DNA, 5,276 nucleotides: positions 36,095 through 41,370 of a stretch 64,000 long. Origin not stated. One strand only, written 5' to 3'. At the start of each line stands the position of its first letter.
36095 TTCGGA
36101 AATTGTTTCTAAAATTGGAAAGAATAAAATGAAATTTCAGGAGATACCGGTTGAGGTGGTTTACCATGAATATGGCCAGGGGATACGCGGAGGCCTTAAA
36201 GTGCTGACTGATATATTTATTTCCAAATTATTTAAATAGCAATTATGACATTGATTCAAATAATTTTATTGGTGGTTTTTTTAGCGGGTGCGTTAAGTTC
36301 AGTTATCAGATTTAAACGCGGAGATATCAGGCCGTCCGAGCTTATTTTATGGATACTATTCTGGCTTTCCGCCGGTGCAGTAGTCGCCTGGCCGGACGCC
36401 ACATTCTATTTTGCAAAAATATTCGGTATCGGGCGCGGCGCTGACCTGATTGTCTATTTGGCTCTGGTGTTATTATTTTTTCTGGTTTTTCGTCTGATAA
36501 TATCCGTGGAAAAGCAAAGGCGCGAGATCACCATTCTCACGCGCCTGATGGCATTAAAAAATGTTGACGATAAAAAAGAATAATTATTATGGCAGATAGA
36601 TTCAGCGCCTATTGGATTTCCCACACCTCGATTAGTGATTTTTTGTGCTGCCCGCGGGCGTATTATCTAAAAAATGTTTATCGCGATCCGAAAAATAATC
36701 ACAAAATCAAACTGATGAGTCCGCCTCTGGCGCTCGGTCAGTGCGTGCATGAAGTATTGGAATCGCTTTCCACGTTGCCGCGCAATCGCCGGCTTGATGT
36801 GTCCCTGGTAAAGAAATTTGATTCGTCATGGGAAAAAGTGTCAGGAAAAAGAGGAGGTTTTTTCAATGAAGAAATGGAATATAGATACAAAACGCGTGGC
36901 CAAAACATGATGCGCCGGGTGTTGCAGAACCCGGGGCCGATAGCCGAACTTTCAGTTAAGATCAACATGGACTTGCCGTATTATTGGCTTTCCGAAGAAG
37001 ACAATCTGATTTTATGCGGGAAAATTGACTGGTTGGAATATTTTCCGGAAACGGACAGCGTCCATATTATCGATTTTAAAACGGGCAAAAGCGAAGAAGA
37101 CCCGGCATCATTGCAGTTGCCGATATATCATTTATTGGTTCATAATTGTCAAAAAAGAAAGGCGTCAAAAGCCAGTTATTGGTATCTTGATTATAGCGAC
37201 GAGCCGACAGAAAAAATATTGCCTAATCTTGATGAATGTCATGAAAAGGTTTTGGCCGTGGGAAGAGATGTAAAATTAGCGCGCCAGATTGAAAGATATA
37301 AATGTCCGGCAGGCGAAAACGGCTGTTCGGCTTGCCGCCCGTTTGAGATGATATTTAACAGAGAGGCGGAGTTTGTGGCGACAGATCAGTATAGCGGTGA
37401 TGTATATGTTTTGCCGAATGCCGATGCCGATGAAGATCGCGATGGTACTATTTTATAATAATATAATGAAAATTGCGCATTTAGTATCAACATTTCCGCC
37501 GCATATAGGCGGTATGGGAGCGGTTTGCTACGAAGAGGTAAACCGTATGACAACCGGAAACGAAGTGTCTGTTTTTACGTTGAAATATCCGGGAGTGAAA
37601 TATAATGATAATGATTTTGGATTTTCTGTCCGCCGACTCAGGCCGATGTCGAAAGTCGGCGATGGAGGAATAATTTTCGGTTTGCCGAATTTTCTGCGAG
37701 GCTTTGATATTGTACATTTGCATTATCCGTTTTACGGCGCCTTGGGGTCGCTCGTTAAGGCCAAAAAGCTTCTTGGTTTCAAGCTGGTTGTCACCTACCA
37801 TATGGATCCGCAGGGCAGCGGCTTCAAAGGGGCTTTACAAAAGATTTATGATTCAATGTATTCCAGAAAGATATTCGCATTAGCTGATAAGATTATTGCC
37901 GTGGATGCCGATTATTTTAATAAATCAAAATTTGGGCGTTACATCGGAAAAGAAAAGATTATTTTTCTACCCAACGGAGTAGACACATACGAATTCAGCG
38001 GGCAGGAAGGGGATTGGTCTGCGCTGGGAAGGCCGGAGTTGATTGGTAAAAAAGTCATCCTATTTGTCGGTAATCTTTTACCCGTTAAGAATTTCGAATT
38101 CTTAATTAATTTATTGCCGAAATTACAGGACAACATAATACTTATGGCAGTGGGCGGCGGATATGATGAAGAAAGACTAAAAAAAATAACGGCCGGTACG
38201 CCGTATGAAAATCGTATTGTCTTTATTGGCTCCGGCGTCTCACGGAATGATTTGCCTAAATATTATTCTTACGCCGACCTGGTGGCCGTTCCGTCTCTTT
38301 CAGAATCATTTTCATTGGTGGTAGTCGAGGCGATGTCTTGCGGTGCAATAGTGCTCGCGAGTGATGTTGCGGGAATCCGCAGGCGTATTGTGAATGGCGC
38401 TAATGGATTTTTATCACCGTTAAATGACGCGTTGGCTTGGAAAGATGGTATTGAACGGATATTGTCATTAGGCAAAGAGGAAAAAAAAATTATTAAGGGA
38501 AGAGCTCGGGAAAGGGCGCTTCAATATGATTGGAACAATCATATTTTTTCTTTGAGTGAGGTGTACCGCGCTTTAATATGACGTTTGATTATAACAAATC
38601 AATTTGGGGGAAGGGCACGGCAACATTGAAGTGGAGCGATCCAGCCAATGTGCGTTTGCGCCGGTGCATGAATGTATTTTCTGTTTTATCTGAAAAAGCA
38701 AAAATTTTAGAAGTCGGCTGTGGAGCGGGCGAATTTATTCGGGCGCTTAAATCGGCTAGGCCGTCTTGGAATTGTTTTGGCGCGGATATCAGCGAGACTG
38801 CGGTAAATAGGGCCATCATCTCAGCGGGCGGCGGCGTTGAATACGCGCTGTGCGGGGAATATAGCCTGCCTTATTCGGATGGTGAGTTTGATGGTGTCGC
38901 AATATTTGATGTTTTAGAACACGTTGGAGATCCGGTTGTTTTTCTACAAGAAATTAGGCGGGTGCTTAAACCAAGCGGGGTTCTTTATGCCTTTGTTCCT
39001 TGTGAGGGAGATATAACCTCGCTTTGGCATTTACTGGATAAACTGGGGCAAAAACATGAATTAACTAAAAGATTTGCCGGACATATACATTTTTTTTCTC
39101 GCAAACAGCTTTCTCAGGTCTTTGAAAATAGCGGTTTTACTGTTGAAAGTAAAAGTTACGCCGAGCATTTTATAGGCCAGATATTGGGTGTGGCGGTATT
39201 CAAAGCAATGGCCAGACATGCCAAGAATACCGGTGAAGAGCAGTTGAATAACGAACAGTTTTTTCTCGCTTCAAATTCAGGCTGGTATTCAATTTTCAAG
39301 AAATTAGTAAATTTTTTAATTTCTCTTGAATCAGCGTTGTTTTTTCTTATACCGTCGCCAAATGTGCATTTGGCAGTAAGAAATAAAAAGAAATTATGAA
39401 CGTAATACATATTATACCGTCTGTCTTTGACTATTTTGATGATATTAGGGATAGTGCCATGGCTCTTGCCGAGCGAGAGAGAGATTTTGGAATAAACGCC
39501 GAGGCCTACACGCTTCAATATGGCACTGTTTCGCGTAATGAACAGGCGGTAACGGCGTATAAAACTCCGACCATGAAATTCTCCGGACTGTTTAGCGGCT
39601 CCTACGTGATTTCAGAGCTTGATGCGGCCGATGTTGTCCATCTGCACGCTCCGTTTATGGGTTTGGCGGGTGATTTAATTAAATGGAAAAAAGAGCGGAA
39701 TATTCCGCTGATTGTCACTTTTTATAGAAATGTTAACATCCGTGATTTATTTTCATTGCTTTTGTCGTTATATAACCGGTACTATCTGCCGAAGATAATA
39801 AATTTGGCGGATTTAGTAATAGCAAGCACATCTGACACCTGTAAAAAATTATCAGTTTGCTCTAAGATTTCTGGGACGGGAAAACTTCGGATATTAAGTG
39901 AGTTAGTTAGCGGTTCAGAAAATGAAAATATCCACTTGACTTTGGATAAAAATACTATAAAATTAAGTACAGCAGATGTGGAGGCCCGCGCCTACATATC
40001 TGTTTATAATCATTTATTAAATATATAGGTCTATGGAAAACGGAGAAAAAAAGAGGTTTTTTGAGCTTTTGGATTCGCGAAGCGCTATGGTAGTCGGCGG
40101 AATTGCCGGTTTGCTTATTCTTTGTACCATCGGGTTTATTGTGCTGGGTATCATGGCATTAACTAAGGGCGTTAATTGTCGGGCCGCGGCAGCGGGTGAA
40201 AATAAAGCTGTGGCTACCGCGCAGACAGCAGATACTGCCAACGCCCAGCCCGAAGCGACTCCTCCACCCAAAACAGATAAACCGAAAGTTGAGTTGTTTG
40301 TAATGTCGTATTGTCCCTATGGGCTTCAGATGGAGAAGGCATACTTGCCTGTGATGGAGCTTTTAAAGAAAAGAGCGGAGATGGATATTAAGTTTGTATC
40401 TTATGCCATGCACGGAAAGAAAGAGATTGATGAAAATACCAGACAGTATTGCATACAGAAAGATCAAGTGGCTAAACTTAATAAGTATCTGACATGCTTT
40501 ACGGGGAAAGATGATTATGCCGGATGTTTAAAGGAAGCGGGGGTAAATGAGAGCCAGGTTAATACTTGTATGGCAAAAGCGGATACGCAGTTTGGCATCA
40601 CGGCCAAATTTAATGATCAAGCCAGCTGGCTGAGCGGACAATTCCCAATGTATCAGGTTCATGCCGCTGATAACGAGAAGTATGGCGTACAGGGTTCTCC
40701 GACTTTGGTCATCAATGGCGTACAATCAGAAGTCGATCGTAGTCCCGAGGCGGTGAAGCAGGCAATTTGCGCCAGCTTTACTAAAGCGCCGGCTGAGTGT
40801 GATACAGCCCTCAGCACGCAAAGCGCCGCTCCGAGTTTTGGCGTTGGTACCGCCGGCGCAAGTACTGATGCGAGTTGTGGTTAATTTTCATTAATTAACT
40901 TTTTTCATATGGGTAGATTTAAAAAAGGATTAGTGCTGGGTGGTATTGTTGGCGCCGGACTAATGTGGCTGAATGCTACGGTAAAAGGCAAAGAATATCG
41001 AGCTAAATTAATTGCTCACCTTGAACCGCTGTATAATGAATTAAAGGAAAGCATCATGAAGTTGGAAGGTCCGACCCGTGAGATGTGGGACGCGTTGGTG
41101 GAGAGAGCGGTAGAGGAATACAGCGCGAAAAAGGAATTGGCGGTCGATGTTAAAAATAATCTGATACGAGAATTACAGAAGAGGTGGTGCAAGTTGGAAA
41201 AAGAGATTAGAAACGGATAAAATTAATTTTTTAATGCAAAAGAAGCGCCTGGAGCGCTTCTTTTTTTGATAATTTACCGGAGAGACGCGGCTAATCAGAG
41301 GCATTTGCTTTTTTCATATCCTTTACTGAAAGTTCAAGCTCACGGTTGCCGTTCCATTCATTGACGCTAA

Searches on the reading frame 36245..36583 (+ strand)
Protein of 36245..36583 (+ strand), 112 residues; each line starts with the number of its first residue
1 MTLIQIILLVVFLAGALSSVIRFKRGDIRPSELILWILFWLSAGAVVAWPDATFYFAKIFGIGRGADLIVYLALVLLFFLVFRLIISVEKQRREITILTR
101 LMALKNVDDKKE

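Call 3: search_protein_families(library=pfam, proteins=[window:36245-36583:+], max_evalue=0.01)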
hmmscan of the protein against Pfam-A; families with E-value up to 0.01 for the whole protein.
window:36245-36583:+ (112 aa): 1 family
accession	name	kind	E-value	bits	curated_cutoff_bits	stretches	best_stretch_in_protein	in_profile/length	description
PF10066.14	DUF2304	-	8.3e-22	77.9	25.5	1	4-106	2-104/106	Uncharacterized conserved protein (DUF2304)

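Call 7: search_protein_families(library=padloc, proteins=[window:36245-36583:+], max_evalue=0.01)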
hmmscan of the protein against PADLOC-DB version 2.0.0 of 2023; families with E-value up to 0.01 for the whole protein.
window:36245-36583:+ (112 aa): 0 families

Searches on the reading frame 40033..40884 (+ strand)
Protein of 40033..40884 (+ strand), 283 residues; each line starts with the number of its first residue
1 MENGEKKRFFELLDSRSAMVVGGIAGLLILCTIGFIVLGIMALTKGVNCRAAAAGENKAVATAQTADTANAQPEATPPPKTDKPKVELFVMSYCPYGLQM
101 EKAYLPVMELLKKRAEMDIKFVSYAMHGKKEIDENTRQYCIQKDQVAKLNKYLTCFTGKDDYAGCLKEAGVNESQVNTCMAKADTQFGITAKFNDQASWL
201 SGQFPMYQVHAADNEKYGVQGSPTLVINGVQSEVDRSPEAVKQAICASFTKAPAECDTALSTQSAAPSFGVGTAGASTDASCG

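Call 3: search_protein_families(library=pfam, proteins=[window:40033-40884:+], max_evalue=0.01)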
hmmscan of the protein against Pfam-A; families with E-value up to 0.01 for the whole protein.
window:40033-40884:+ (283 aa): 1 family
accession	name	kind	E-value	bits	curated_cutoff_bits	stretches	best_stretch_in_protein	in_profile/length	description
PF03227.22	GILT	-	0.00011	22.9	22.4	1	85-168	1-91/107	Gamma interferon inducible lysosomal thiol reductase (GILT)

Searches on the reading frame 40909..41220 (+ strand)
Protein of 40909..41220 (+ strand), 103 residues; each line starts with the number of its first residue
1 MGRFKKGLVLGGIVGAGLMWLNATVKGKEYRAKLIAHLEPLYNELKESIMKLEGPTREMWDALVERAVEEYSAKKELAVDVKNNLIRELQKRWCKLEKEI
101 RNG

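Call 3: search_protein_families(library=pfam, proteins=[window:40909-41220:+], max_evalue=0.01)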
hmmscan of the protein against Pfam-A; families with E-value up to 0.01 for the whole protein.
window:40909-41220:+ (103 aa): 1 family
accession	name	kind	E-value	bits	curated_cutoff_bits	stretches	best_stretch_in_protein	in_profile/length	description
PF12732.12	YtxH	-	9.6e-07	29.6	37.5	1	6-76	2-50/71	YtxH-like protein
